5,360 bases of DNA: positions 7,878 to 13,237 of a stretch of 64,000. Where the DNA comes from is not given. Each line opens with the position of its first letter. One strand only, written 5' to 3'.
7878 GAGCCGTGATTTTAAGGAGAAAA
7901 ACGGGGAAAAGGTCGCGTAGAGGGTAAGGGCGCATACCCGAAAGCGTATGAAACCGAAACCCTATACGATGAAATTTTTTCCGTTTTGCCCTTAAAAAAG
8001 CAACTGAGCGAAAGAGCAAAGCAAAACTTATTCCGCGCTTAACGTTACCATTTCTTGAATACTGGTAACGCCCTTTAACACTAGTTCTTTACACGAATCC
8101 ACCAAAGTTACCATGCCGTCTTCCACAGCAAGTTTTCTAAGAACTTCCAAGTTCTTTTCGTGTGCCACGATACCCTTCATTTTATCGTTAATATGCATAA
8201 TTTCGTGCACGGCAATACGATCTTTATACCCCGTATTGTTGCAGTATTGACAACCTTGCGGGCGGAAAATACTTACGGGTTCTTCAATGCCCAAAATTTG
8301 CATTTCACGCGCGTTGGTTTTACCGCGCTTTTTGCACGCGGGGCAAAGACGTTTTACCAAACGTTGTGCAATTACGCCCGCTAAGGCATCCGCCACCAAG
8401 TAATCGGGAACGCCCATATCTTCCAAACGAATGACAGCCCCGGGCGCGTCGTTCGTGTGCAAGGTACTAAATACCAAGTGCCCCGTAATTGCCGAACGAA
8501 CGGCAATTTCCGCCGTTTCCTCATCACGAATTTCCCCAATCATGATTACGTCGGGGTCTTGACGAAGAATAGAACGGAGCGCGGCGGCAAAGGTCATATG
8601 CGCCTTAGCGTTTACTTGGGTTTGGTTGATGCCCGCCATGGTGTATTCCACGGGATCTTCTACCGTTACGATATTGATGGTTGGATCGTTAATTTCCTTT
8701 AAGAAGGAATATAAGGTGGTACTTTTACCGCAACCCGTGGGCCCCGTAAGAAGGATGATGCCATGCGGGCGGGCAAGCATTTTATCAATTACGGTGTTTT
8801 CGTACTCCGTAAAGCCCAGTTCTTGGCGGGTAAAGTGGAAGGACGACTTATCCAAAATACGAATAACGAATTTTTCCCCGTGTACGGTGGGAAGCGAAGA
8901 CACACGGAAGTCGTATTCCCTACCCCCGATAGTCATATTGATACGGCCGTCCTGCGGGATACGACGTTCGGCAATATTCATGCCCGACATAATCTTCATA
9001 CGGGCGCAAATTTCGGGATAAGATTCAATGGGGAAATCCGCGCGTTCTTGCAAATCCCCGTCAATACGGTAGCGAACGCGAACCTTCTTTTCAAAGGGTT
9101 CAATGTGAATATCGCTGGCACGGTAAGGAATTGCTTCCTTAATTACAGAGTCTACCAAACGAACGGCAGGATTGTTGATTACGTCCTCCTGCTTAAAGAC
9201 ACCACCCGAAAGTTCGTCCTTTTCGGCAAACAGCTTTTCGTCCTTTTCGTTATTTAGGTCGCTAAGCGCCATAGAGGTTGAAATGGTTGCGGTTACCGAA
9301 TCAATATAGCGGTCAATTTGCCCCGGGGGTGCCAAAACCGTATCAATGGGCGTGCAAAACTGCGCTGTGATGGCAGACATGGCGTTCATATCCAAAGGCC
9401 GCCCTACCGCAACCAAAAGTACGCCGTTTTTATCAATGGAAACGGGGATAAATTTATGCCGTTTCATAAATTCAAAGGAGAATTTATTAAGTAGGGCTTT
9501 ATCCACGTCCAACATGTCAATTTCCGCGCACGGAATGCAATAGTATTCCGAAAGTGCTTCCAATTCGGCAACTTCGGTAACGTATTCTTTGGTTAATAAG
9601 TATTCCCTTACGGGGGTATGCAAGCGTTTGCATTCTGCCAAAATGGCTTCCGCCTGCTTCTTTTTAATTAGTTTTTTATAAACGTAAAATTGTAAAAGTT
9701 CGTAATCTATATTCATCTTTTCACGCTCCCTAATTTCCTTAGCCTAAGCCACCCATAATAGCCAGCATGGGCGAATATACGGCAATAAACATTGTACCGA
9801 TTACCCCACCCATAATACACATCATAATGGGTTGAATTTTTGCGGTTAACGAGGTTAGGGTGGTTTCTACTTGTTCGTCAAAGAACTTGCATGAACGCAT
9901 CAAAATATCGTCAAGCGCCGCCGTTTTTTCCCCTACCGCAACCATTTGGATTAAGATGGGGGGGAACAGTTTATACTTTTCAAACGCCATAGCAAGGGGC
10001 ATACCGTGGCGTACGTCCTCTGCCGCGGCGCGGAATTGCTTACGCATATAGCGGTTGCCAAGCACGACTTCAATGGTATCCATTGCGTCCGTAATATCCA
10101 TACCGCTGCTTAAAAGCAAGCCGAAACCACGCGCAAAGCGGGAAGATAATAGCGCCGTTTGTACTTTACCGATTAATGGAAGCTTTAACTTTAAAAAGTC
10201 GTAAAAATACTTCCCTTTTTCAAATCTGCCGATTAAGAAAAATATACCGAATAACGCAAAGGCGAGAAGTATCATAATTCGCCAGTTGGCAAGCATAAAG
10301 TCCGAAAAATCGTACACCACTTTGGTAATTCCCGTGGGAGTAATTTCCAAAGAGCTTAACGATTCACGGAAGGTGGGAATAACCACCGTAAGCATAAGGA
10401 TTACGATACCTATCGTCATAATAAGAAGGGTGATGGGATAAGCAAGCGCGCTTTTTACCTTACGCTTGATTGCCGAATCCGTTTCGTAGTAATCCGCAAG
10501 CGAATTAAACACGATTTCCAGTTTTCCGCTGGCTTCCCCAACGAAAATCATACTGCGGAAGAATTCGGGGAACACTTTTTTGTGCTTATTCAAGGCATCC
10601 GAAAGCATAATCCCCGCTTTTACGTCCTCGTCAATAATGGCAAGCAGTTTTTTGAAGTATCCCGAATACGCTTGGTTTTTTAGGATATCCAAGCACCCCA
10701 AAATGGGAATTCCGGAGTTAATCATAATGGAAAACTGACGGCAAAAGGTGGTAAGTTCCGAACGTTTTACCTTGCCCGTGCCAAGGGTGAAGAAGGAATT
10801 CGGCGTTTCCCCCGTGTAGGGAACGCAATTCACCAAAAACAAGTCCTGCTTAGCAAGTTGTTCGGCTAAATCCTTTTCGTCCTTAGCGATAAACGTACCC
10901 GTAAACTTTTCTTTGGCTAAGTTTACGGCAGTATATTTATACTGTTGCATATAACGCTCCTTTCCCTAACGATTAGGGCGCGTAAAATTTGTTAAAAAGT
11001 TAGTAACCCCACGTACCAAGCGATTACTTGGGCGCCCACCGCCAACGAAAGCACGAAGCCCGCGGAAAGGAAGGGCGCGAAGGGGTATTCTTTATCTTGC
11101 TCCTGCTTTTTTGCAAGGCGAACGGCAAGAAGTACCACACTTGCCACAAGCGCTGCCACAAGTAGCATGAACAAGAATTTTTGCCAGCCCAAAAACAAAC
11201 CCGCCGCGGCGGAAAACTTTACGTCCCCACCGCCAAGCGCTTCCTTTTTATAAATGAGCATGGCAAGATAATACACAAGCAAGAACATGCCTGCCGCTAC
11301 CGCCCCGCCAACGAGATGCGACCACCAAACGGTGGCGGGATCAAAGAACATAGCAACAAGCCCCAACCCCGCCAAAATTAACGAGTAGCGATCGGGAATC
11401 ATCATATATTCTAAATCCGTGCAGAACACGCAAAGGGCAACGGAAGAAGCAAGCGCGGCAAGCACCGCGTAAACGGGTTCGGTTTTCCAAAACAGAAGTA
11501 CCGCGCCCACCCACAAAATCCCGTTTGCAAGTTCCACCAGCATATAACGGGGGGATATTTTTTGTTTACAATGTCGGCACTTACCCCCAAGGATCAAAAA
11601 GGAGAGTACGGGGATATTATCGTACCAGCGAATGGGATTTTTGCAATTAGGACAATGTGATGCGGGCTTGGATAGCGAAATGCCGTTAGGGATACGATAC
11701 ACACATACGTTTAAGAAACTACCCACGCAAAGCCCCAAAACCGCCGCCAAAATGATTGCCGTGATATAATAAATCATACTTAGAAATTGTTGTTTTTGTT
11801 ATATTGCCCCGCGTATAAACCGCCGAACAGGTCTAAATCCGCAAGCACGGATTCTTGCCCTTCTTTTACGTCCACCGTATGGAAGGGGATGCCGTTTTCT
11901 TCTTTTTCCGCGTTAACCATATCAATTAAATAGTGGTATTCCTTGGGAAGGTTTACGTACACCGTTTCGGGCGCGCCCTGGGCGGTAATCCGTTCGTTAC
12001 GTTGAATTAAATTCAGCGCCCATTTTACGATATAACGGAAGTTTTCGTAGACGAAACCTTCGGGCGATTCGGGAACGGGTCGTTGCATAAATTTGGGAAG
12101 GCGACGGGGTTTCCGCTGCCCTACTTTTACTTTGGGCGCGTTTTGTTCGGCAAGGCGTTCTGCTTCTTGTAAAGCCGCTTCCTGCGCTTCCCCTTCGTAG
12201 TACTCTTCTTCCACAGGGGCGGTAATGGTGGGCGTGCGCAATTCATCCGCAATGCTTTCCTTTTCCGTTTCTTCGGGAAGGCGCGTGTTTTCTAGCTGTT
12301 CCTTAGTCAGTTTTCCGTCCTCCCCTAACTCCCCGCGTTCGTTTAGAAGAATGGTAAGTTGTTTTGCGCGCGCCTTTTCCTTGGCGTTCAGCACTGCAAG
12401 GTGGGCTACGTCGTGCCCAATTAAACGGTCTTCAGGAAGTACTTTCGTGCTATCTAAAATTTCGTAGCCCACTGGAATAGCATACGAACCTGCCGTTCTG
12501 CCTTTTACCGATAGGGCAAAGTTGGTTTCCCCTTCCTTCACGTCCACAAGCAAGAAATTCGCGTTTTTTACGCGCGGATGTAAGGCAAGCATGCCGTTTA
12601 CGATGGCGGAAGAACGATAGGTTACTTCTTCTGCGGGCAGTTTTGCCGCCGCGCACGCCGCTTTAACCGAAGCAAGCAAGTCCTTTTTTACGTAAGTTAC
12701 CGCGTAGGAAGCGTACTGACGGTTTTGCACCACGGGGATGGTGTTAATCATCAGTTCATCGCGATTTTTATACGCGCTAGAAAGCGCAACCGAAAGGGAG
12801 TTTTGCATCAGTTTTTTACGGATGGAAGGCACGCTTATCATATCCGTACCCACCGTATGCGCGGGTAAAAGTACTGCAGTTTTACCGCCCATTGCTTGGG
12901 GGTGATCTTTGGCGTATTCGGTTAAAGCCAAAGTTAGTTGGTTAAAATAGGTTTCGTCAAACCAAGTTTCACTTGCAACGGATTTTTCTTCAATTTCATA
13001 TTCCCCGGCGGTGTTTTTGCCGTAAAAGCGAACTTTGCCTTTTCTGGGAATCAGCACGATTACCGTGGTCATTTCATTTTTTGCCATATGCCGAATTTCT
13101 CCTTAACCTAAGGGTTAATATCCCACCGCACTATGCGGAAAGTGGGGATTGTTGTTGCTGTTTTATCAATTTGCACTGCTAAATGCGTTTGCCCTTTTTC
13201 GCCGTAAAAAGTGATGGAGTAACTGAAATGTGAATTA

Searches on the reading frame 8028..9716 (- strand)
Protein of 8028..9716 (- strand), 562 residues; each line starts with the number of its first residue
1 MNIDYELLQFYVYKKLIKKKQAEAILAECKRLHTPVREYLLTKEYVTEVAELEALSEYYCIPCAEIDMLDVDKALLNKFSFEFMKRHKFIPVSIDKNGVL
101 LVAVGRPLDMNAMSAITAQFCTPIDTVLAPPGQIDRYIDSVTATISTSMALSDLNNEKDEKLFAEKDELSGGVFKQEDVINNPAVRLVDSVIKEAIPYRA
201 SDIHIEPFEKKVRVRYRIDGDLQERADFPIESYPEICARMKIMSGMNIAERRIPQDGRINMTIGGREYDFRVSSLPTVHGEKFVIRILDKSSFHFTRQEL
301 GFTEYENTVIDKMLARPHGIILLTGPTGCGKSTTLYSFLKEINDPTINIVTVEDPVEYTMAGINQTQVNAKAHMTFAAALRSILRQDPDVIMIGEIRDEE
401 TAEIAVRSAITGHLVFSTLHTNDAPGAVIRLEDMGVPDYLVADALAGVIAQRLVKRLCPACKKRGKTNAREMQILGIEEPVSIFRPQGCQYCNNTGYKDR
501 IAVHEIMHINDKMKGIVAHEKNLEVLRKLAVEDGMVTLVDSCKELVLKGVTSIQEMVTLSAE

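Call 10: search_protein_families(library=pfam, proteins=[window:8028-9716:-], max_evalue=0.01)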
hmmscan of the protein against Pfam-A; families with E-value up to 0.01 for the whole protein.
window:8028-9716:- (562 aa): 11 families
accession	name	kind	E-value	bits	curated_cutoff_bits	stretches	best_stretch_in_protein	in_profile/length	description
PF00437.27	T2SSE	-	3.4e-135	450.9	24.9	1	182-556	6-368/370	Type II/IV secretion system protein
PF05157.20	MshEN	-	1.1e-14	54.6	23.1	1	61-142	3-84/90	MshEN domain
PF13173.12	AAA_14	-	4.4e-05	23.9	27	1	319-410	3-85/129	AAA domain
PF03215.21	Rad17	-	4.6e-05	23.9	23.8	1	315-343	42-70/186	Rad17 P-loop domain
PF13401.12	AAA_22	-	7.5e-05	23.5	27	1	318-363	5-50/130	AAA domain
PF13191.12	AAA_16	-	0.0002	22.4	32.6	1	316-405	23-103/167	AAA ATPase domain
PF00004.35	AAA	-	0.0011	19.8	21.2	1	321-396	1-66/131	ATPase family associated with various cellular activities (AAA)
PF00005.33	ABC_tran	-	0.0032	18.5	25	0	318-349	11-42/137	ABC transporter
PF12775.13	AAA_7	-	0.0032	17.4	25.8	1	310-352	25-67/181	P-loop containing dynein motor region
PF13555.12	AAA_29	-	0.0078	16.4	27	0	315-335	19-39/61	P-loop containing region of AAA domain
PF13476.12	AAA_23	-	0.0083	17.2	27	0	302-335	7-36/201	AAA domain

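Call 71: search_protein_families(library=ncbifam, proteins=[window:8028-9716:-], max_evalue=0.01)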
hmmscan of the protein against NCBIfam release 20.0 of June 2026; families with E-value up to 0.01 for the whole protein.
window:8028-9716:- (562 aa): 25 families
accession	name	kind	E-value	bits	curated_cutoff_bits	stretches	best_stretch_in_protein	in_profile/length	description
TIGR02538.1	type_IV_pilB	equivalog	2.4e-171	571.2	675.65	1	7-558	2-560/564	type IV-A pilus assembly ATPase PilB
TIGR02533.1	type_II_gspE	equivalog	5.7e-168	559.5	630.25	1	78-558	3-484/486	type II secretion system ATPase GspE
NF053534.1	T4PilAsmATPsTfpB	equivalog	1.2e-143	479.6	850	1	52-558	69-580/584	type IV pilus assembly ATPase TfpB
NF007755.0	PRK10436.1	equivalog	1e-132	443.1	617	1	85-558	15-457/465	type II secretion system protein GspE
NF041000.1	ATPase_ComGA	equivalog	1e-82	277.1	300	1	190-455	2-266/267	competence type IV pilus ATPase ComGA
TIGR01420.1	pilT_fam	subfamily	1.3e-54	185.8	319.1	1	189-471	3-281/343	PilT/PilU family type 4a pilus ATPase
TIGR02525.1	plasmid_TraJ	equivalog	2e-24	86.3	368.3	1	306-459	138-299/372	plasmid transfer ATPase TraJ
TIGR02524.1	dot_icm_DotB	equivalog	1.6e-20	73.6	463.3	1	304-431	121-256/358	Dot/Icm type IV secretion system ATPase DotB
TIGR02782.1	TrbB_P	equivalog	2.5e-15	56.5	304.55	1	276-434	93-255/303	P-type conjugative transfer ATPase TrbB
NF058587.1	archaellum_moto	equivalog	5.1e-14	51.9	550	1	320-432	277-394/527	archaellum flagellar ATPase motor FlaI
NF010469.0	PRK13894.1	subfamily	5.4e-13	49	508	1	302-432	134-265/320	conjugal transfer ATPase TrbB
TIGR02788.1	VirB11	equivalog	5.9e-13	48.5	249.95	1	321-435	147-266/308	P-type DNA transfer ATPase VirB11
NF010407.0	PRK13833.1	subfamily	1.5e-12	47.6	499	1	278-434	103-262/323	conjugal transfer protein TrbB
TIGR03819.1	heli_sec_ATPase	hypoth_equivalog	4.2e-12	45.9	373.15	1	239-451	102-317/340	TadA family conjugal transfer-associated ATPase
NF012033.0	PRK15489.1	equivalog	1e-08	33.8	537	1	15-134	501-619/703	glycosyl transferase family protein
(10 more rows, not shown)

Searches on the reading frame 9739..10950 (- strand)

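Call 10: search_protein_families(library=pfam, proteins=[window:9739-10950:-], max_evalue=0.01)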
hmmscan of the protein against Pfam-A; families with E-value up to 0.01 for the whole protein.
window:9739-10950:- (403 aa): 1 family
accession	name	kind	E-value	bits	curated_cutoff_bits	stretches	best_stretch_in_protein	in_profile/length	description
PF00482.28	T2SSF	-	5e-60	201.4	25.2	2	69-192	1-125/125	Type II secretion system (T2SS), protein F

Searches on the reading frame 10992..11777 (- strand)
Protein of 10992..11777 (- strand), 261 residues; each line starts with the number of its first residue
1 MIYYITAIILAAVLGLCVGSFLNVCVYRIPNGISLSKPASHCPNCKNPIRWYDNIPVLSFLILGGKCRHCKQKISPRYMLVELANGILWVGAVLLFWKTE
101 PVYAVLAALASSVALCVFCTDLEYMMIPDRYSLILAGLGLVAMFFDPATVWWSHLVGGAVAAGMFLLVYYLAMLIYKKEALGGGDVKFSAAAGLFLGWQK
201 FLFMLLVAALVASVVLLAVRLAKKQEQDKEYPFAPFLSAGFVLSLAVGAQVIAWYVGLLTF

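Call 10: search_protein_families(library=pfam, proteins=[window:10992-11777:-], max_evalue=0.01)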
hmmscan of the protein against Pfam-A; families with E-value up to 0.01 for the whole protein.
window:10992-11777:- (261 aa): 3 families
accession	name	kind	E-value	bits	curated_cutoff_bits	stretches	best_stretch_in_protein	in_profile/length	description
PF06750.18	A24_N_bact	-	2.7e-36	124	23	1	13-94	1-82/84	Bacterial Peptidase A24 N-terminal domain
PF01478.23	Peptidase_A24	-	2.6e-17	63.6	26.5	1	110-216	3-103/104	Type IV leader peptidase family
PF25207.1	DUF7837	-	0.0035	17.8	27.8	0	65-82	6-23/47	Domain of unknown function (DUF7837)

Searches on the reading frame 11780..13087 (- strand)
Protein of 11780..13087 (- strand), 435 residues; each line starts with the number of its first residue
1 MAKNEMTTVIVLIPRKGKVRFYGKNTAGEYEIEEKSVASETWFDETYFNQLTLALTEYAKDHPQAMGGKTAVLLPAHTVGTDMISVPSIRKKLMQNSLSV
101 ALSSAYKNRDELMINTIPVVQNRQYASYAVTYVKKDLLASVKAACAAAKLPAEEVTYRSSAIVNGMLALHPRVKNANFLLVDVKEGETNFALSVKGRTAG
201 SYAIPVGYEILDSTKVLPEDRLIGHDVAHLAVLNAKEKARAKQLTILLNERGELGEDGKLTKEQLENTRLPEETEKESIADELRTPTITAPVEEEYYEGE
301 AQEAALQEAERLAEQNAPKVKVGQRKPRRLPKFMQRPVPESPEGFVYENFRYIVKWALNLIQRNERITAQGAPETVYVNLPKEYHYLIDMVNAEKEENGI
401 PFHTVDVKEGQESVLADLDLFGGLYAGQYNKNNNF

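Call 10: search_protein_families(library=pfam, proteins=[window:11780-13087:-], max_evalue=0.01)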
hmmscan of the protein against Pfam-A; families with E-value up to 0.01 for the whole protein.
window:11780-13087:- (435 aa): 0 families

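Call 71: search_protein_families(library=ncbifam, proteins=[window:11780-13087:-], max_evalue=0.01)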
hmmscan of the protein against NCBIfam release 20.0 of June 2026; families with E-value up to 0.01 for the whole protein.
window:11780-13087:- (435 aa): 0 families

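Call 79: search_solved_structures(query=window:11780-13087:-, max_evalue=10)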
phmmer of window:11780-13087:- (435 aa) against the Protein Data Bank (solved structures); distinct sequences matched with E-value up to 10: 2.
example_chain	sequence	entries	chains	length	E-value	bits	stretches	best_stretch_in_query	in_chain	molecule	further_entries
6v7z_E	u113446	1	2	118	1.2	11.1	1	174-233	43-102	Nanobody VHH ID22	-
9uoc_A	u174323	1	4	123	2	10.4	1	184-234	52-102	Tnb150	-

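Call 80: search_protein_families(library=pfam, proteins=[window:11780-13087:-], max_evalue=0.1)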
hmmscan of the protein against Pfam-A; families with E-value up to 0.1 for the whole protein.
window:11780-13087:- (435 aa): 0 families
